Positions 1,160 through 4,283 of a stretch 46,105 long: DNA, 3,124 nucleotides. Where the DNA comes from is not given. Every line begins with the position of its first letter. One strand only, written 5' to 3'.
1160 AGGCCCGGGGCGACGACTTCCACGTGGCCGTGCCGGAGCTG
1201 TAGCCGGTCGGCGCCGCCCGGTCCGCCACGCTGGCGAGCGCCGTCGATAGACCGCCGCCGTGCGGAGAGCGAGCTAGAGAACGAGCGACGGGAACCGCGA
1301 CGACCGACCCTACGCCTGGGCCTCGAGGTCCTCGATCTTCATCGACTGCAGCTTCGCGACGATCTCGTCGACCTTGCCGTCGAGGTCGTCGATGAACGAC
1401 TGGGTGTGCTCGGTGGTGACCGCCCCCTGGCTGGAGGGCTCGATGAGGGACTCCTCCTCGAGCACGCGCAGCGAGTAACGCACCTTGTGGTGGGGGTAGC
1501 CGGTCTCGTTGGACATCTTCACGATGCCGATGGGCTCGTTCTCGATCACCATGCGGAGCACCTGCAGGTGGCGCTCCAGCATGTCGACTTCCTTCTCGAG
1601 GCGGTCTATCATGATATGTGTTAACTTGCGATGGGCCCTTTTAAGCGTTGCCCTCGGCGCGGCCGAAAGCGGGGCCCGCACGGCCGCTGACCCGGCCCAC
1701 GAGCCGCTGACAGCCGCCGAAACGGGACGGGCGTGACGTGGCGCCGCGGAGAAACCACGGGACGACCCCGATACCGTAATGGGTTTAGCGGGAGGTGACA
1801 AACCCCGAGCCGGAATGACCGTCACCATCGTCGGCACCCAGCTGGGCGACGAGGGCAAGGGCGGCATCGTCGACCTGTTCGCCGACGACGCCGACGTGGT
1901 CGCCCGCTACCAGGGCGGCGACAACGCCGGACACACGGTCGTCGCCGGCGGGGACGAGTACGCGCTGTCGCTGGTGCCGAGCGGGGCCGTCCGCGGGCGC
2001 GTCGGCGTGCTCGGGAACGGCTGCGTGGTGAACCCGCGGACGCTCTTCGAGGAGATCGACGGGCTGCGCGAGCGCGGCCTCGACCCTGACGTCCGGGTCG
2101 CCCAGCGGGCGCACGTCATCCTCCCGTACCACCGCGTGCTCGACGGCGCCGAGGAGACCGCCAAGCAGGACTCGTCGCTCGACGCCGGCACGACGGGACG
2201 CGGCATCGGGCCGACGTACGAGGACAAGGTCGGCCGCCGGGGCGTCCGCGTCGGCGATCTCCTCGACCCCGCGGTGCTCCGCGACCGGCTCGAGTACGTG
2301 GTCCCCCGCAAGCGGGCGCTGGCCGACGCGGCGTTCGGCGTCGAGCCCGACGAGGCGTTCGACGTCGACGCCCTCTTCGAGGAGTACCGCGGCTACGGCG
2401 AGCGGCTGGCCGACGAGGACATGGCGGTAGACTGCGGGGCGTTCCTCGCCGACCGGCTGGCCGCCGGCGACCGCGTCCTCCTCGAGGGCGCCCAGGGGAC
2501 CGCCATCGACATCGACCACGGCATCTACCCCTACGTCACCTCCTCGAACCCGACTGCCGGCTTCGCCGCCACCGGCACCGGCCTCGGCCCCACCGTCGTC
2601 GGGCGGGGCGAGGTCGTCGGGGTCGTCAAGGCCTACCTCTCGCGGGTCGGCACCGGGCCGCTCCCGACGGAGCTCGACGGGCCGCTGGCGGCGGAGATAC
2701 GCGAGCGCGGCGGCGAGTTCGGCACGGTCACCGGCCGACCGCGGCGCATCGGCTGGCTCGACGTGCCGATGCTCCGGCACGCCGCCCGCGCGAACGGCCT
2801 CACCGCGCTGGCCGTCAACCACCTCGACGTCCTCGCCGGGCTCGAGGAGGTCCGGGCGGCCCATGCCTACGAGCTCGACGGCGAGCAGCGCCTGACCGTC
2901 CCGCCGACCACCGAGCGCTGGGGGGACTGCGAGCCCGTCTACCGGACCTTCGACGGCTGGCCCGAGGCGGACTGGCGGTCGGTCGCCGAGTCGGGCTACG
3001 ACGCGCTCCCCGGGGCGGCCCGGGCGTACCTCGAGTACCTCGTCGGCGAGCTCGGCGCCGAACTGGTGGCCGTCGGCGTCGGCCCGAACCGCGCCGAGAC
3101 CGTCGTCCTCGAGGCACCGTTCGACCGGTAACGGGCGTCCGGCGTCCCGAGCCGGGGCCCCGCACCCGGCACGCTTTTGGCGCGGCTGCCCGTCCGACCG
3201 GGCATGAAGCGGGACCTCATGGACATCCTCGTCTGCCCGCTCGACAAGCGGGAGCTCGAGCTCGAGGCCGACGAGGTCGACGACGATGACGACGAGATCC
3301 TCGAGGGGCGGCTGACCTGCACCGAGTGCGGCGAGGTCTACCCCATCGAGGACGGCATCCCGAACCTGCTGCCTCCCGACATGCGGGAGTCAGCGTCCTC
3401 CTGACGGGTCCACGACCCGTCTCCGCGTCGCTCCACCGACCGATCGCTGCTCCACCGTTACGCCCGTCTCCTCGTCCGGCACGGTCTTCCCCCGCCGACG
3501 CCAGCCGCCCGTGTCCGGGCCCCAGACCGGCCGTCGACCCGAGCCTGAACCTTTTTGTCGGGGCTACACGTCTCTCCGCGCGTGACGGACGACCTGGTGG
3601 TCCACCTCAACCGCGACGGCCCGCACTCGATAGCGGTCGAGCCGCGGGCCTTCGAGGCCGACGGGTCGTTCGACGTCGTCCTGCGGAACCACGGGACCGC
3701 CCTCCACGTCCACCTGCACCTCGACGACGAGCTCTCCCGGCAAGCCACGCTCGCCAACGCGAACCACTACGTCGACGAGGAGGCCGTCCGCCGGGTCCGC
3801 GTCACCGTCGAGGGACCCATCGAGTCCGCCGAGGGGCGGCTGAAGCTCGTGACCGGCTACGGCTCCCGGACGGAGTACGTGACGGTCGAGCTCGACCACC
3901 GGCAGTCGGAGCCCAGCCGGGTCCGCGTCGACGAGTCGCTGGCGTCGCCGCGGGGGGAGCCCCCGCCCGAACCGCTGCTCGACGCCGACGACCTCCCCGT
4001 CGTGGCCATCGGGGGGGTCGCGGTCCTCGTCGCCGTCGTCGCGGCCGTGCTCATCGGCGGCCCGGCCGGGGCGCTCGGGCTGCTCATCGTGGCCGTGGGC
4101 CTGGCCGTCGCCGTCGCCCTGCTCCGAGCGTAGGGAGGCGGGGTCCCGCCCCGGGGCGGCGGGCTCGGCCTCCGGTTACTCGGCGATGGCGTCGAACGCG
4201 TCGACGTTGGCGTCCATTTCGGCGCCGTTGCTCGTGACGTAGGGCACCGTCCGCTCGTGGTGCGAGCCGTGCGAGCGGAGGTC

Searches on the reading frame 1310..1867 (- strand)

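Call 28: search_protein_families(library=pfam, proteins=[window:1310-1867:-], max_evalue=0.01)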
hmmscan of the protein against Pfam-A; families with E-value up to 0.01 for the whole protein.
window:1310-1867:- (185 aa): 1 family
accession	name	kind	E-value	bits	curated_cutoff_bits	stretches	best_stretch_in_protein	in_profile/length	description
PF21715.3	CggR_N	-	5.7e-05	23.2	30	1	98-163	3-68/71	CggR N-terminal DNA binding domain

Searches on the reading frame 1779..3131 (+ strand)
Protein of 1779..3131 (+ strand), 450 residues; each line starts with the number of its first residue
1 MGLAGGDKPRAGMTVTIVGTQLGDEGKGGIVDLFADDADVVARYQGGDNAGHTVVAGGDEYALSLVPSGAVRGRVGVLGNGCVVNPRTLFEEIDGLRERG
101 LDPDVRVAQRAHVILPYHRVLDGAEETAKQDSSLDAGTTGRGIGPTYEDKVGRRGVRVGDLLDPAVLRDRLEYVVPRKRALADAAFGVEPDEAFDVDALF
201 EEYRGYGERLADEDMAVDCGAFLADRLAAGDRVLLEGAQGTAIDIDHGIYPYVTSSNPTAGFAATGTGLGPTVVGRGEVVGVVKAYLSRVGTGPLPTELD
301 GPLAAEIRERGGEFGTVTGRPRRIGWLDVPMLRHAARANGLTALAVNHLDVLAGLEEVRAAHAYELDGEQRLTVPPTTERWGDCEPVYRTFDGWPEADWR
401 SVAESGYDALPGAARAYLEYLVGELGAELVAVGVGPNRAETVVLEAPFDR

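Call 28: search_protein_families(library=pfam, proteins=[window:1779-3131:+], max_evalue=0.01)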
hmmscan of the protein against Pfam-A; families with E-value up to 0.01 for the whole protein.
window:1779-3131:+ (450 aa): 2 families
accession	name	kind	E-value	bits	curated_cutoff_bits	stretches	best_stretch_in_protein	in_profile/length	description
PF00709.27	Adenylsucc_synt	-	2.6e-148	494.6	27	1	17-442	2-416/416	Adenylosuccinate synthetase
PF16450.11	Prot_ATP_ID_OB_C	-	0.0087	16.3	23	0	211-244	19-53/56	Proteasomal ATPase OB C-terminal domain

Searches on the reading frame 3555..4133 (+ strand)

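Call 28: search_protein_families(library=pfam, proteins=[window:3555-4133:+], max_evalue=0.01)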
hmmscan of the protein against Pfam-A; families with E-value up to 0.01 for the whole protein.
window:3555-4133:+ (192 aa): 1 family
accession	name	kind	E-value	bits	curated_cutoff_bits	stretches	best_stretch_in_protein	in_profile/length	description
PF24368.1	DUF7524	-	4.3e-58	196.5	27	1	14-186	1-182/182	Family of unknown function (DUF7524)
